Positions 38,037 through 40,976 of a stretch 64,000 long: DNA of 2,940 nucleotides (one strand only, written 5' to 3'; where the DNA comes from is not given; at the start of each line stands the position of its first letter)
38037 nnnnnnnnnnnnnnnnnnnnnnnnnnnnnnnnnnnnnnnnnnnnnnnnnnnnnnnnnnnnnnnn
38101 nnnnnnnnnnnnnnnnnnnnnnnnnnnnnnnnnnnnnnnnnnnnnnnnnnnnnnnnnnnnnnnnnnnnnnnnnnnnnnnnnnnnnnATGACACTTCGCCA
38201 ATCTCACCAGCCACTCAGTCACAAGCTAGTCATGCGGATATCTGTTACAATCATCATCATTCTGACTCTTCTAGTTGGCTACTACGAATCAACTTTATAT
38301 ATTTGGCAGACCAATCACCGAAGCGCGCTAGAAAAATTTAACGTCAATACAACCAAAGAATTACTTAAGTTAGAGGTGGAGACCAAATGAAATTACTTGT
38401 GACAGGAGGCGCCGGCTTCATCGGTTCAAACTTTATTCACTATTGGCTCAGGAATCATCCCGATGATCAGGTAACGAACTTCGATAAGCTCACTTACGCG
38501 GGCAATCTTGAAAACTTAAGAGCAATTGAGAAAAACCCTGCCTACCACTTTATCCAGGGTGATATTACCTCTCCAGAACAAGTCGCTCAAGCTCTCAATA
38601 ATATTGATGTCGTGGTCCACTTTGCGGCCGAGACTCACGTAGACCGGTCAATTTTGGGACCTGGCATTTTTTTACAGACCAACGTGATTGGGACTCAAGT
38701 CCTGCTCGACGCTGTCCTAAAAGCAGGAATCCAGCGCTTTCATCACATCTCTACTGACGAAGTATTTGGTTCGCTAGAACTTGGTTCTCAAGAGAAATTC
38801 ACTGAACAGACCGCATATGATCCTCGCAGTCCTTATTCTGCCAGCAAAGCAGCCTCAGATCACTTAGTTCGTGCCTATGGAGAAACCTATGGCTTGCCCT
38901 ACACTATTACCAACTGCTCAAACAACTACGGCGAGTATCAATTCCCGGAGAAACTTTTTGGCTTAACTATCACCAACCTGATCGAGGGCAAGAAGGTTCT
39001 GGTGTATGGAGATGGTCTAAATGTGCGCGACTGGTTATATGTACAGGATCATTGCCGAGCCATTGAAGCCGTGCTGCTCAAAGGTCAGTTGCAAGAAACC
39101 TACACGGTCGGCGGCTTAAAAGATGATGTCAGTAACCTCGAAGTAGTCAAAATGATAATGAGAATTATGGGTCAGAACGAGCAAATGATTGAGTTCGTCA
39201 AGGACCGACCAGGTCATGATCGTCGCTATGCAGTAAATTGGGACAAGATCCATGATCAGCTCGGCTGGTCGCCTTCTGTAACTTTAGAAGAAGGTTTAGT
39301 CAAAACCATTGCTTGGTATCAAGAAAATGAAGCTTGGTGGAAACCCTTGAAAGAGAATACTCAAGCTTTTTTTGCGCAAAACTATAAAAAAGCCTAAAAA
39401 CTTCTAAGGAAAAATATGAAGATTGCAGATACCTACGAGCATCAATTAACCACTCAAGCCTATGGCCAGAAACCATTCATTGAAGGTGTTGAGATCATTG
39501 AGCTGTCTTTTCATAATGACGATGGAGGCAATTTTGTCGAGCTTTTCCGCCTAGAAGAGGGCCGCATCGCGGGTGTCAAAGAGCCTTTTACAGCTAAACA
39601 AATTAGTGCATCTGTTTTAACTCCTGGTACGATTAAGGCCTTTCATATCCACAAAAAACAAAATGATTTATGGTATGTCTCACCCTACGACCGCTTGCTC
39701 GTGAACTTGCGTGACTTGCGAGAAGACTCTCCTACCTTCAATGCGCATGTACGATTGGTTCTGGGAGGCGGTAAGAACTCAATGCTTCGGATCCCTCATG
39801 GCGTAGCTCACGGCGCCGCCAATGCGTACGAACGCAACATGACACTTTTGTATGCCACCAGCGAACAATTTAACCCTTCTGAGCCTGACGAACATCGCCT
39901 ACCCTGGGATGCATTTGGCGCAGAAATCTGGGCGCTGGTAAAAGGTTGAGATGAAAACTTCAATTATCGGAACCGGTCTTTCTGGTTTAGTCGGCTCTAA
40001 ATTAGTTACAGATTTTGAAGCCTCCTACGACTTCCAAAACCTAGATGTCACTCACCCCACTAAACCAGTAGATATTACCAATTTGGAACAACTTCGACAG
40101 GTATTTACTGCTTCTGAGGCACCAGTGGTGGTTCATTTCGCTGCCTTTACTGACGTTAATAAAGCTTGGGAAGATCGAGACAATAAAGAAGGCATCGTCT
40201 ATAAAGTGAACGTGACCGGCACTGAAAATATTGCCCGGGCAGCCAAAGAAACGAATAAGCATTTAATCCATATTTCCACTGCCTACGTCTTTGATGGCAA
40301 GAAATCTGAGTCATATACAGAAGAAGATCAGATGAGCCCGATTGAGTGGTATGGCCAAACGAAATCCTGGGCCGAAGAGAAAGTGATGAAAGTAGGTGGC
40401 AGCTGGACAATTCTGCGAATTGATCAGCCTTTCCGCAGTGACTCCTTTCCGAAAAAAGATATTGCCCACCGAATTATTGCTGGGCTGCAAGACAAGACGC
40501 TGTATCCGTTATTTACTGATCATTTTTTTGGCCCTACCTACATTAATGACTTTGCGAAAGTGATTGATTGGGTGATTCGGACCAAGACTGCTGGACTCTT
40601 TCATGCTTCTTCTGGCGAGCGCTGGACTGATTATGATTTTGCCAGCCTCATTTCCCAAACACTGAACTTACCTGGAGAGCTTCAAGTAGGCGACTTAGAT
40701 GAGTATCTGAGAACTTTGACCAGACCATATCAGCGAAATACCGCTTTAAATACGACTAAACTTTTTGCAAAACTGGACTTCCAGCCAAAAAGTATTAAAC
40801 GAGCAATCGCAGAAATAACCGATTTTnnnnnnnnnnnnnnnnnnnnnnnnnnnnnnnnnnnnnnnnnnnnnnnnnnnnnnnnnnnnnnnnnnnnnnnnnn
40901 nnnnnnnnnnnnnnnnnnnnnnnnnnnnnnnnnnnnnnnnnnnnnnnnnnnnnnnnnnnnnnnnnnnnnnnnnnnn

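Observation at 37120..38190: LCP-family ligase embedded in the locus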

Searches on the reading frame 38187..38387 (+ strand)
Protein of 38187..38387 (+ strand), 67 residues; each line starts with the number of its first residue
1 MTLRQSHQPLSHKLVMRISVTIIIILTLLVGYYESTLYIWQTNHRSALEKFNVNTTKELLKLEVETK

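Call 3: search_protein_families(library=pfam, proteins=[window:38187-38387:+], max_evalue=0.01)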
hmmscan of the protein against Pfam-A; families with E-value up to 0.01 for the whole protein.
window:38187-38387:+ (67 aa): 0 families

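Call 49: search_protein_families(library=pfam, alignment_id=A2, max_evalue=1)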
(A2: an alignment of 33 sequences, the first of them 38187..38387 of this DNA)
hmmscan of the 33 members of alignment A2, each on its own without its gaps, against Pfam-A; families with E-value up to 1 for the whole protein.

A. member 1, window:38187-38387:+ (67 aa): 1 family
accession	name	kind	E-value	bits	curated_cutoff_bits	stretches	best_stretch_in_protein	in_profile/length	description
PF11137.13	DUF2909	-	0.032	14.6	31.4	1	5-33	28-56/60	Protein of unknown function (DUF2909)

B. families by the number of members that match (of 33 scanned): 38 families (the first 25 are shown)
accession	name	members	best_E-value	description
PF03896.21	TRAP_alpha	2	0.0016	Translocon-associated protein (TRAP), alpha subunit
PF06645.18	SPC12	2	0.009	Microsomal signal peptidase 12 kDa subunit (SPC12)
PF13179.11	DUF4006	2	0.14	Family of unknown function (DUF4006)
PF14965.11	BRI3BP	1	0.00017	Negative regulator of p53/TP53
PF19360.4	TadB_TadC_N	1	0.015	TadB/TadC N-terminal domain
PF14264.12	Glucos_trans_II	1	0.015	Glucosyl transferase GtrII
PF13789.11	DUF4181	1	0.017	Domain of unknown function (DUF4181)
PF23675.1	YciZ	1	0.024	YciZ-like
PF17349.7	DUF5378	1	0.029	Family of unknown function (DUF5378)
PF24073.1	DUF7365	1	0.029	Coiled-coil region of unknown function (DUF7365)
PF11137.13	DUF2909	1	0.032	Protein of unknown function (DUF2909)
PF09384.15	UTP15_C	1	0.032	UTP15 C terminal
PF16326.10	ABC_tran_CTD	1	0.039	ABC transporter C-terminal domain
PF00335.26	Tetraspanin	1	0.047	Tetraspanin family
PF17255.8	EbsA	1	0.047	EbsA-like protein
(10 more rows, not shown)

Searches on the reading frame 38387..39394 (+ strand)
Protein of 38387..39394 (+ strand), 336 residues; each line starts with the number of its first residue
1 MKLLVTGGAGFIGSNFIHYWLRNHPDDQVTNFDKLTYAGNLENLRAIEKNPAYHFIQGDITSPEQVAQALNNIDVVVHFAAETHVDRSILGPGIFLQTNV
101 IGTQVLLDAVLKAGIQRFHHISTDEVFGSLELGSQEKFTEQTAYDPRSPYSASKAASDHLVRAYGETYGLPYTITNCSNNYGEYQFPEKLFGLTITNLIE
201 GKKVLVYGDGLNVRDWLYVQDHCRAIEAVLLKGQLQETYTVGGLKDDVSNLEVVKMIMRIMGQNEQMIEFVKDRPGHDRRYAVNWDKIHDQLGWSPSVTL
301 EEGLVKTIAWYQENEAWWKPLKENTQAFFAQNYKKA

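Call 3: search_protein_families(library=pfam, proteins=[window:38387-39394:+], max_evalue=0.01)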
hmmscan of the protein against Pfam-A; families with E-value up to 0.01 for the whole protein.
window:38387-39394:+ (336 aa): 9 families
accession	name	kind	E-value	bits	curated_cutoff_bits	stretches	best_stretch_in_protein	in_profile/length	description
PF16363.11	GDP_Man_Dehyd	-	2.8e-79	267.4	27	1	4-306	1-331/332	GDP-mannose 4,6 dehydratase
PF01370.27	Epimerase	-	3e-65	220.4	20.9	1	4-242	2-240/240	NAD dependent epimerase/dehydratase family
PF01073.25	3Beta_HSD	-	4e-24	85.6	22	1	4-222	1-221/280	3-beta hydroxysteroid dehydrogenase/isomerase family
PF07993.18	NAD_binding_4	-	1.6e-17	64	20.1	1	5-179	1-206/258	Male sterility protein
PF04321.23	RmlD_sub_bind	-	5.6e-15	55.6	27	1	1-183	1-154/287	RmlD substrate binding domain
PF02719.21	Polysacc_synt_2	-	2.7e-14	53.5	20.2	1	3-129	1-134/293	Polysaccharide biosynthesis protein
PF13460.12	NAD_binding_10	-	4.3e-12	46.7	27.2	1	7-174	1-140/184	NAD(P)H-binding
PF05368.20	NmrA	-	0.00016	21.8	27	1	2-262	4-235/298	NmrA-like family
PF00106.31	adh_short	-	0.0003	20.8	26.6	0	4-74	4-72/195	short chain dehydrogenase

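Call 4: search_protein_families(library=ncbifam, proteins=[window:38387-39394:+], max_evalue=0.01)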
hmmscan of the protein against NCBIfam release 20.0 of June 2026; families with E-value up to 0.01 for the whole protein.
window:38387-39394:+ (336 aa): 30 families (the best 25 are shown)
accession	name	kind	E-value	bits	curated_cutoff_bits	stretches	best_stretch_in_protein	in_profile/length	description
TIGR01181.1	dTDP_gluc_dehyt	equivalog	9.5e-145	481.6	365.1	1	2-321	1-321/321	dTDP-glucose 4,6-dehydratase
NF007490.0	PRK10084.1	subfamily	4.2e-110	368.1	649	1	1-334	1-358/361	dTDP-glucose 4,6-dehydratase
NF007582.0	PRK10217.1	equivalog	2e-102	343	698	1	2-323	3-343/355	dTDP-glucose 4,6-dehydratase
TIGR04180.1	EDH_00030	hypoth_equivalog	4.8e-40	137.5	475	1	4-297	2-295/297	NAD-dependent 4,6-dehydratase LegB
TIGR01179.1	galE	equivalog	8.3e-37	126.7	262.3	1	2-314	1-328/332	UDP-glucose 4-epimerase GalE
TIGR02622.1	CDP_4_6_dhtase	equivalog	1.8e-23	83.2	278.45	1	2-314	6-333/352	CDP-glucose 4,6-dehydratase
TIGR02197.1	heptose_epim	equivalog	8.8e-21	74.4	274.6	1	3-313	1-315/316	ADP-glyceromanno-heptose 6-epimerase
TIGR03466.1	HpnA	hypoth_equivalog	4.3e-19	68.6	367.65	1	1-301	1-283/327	hopanoid-associated sugar epimerase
NF007956.0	PRK10675.1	subfamily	4.1e-18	65.6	394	1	1-159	1-158/338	UDP-glucose 4-epimerase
NF011728.1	PRK15181.1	equivalog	1.3e-17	63.9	760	1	3-314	18-340/348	Vi polysaccharide biosynthesis UDP-N-acetylglucosaminuronic acid C-4 epimerase TviC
TIGR03589.1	PseB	equivalog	4.5e-17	62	407.75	1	3-161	7-163/324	UDP-N-acetylglucosamine 4,6-dehydratase (inverting)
NF052578.1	StrlDmthSdmBMthl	equivalog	3.8e-16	59.8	600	1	1-249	1-235/328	sterol demethylase protein SdmB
NF042422.1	oxyalk_red_OleD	equivalog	1.3e-15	57.6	580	1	1-163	1-152/329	2-alkyl-3-oxoalkanoate reductase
TIGR01472.1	gmd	equivalog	1.7e-15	57.1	415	1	52-264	55-271/342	GDP-mannose 4,6-dehydratase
TIGR01214.1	rmlD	equivalog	1.2e-14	54.1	224.05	1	2-268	1-233/285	dTDP-4-dehydrorhamnose reductase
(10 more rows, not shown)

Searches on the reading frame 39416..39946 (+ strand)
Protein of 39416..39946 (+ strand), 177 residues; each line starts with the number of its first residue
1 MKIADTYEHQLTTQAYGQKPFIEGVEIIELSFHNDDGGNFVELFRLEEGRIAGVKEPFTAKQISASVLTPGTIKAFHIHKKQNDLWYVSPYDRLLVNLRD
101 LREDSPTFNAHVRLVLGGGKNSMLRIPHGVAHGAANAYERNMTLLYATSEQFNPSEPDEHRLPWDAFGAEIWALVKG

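Call 3: search_protein_families(library=pfam, proteins=[window:39416-39946:+], max_evalue=0.01)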
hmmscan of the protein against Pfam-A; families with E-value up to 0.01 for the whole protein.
window:39416-39946:+ (177 aa): 2 families
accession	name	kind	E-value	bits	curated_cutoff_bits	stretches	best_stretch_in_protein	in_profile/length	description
PF00908.23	dTDP_sugar_isom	-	7.2e-18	65.3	27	1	22-165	4-144/168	dTDP-4-dehydrorhamnose 3,5-epimerase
PF14667.12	Polysacc_synt_C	-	3.2e-06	27.7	28.7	1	34-159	2-110/111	Polysaccharide biosynthesis C-terminal domain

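Call 4: search_protein_families(library=ncbifam, proteins=[window:39416-39946:+], max_evalue=0.01)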
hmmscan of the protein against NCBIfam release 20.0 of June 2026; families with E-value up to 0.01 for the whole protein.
window:39416-39946:+ (177 aa): 1 family
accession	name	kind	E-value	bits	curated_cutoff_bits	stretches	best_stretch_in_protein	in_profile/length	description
TIGR01221.1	rmlC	equivalog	6.6e-13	48.8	155.75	1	22-166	7-147/176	dTDP-4-dehydrorhamnose 3,5-epimerase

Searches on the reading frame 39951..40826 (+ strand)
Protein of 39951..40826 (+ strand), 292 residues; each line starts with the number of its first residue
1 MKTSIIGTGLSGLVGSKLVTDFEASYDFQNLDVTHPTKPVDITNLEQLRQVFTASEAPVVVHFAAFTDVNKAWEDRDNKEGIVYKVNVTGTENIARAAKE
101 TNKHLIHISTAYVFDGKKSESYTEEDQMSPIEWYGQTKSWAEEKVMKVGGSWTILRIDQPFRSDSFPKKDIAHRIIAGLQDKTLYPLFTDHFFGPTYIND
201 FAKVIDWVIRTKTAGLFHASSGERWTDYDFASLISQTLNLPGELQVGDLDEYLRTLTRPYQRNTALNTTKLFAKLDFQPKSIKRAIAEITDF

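Call 3: search_protein_families(library=pfam, proteins=[window:39951-40826:+], max_evalue=0.01)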
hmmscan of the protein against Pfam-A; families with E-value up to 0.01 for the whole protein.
window:39951-40826:+ (292 aa): 7 families
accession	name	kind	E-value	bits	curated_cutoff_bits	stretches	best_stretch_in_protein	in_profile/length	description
PF04321.23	RmlD_sub_bind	-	7e-50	170.2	27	1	5-289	3-281/287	RmlD substrate binding domain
PF01370.27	Epimerase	-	5.7e-15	55.8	20.9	1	8-211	4-227/240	NAD dependent epimerase/dehydratase family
PF16363.11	GDP_Man_Dehyd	-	1.8e-14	54.4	27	1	39-280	58-322/332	GDP-mannose 4,6 dehydratase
PF01073.25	3Beta_HSD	-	3.7e-11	43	22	1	24-150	37-162/280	3-beta hydroxysteroid dehydrogenase/isomerase family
PF07993.18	NAD_binding_4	-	1.1e-08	35.1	20.1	1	54-156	86-203/258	Male sterility protein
PF02719.21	Polysacc_synt_2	-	2.1e-06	27.6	20.2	1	33-111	54-129/293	Polysaccharide biosynthesis protein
PF13460.12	NAD_binding_10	-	6.5e-05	23.3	27.2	1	40-157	46-143/184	NAD(P)H-binding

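Call 4: search_protein_families(library=ncbifam, proteins=[window:39951-40826:+], max_evalue=0.01)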
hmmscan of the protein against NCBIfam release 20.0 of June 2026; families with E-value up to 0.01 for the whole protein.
window:39951-40826:+ (292 aa): 18 families
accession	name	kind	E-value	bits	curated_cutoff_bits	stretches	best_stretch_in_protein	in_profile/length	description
TIGR01214.1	rmlD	equivalog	1.4e-45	155.6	224.05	1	7-288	4-280/285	dTDP-4-dehydrorhamnose reductase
NF007440.0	PRK09987.1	equivalog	5.3e-20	71.9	308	1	8-252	6-249/299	dTDP-4-dehydrorhamnose reductase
TIGR01181.1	dTDP_gluc_dehyt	equivalog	4.6e-13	48.9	365.1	1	40-286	57-304/321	dTDP-glucose 4,6-dehydratase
TIGR01179.1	galE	equivalog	6.7e-13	48.2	262.3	1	41-144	55-155/332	UDP-glucose 4-epimerase GalE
TIGR02197.1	heptose_epim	equivalog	1.3e-09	37.7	274.6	1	14-146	10-150/316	ADP-glyceromanno-heptose 6-epimerase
TIGR02622.1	CDP_4_6_dhtase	equivalog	2.4e-08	33.5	278.45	1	36-142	57-162/352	CDP-glucose 4,6-dehydratase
TIGR01746.1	Thioester-redct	subfamily_domain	4.8e-07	29.3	213.35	1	50-222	82-264/371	thioester reductase domain-containing protein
NF042423.1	oxyalk_red_Shew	equivalog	5e-07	29.1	580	1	40-148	56-159/331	2-alkyl-3-oxoalkanoate reductase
TIGR01777.1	yfcH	hypoth_equivalog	2.7e-05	23.9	207.35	1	8-136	4-138/292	TIGR01777 family oxidoreductase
NF047350.1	aureusi_NRPS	equivalog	7.7e-05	19.7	2500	1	25-132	2077-2175/2373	aureusimine non-ribosomal peptide synthetase AusA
NF043036.1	ErythonDh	equivalog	7.8e-05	22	325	1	38-142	57-157/321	D-erythronate dehydrogenase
TIGR03466.1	HpnA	hypoth_equivalog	0.0002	20.3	367.65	1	44-148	54-155/327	hopanoid-associated sugar epimerase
TIGR04180.1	EDH_00030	hypoth_equivalog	0.00025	20.2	475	1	41-144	57-155/297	NAD-dependent 4,6-dehydratase LegB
NF007956.0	PRK10675.1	subfamily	0.00028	20.1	394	1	40-144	57-159/338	UDP-glucose 4-epimerase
NF005539.0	PRK07201.1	equivalog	0.0015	17.3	549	1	55-154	76-171/657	SDR family oxidoreductase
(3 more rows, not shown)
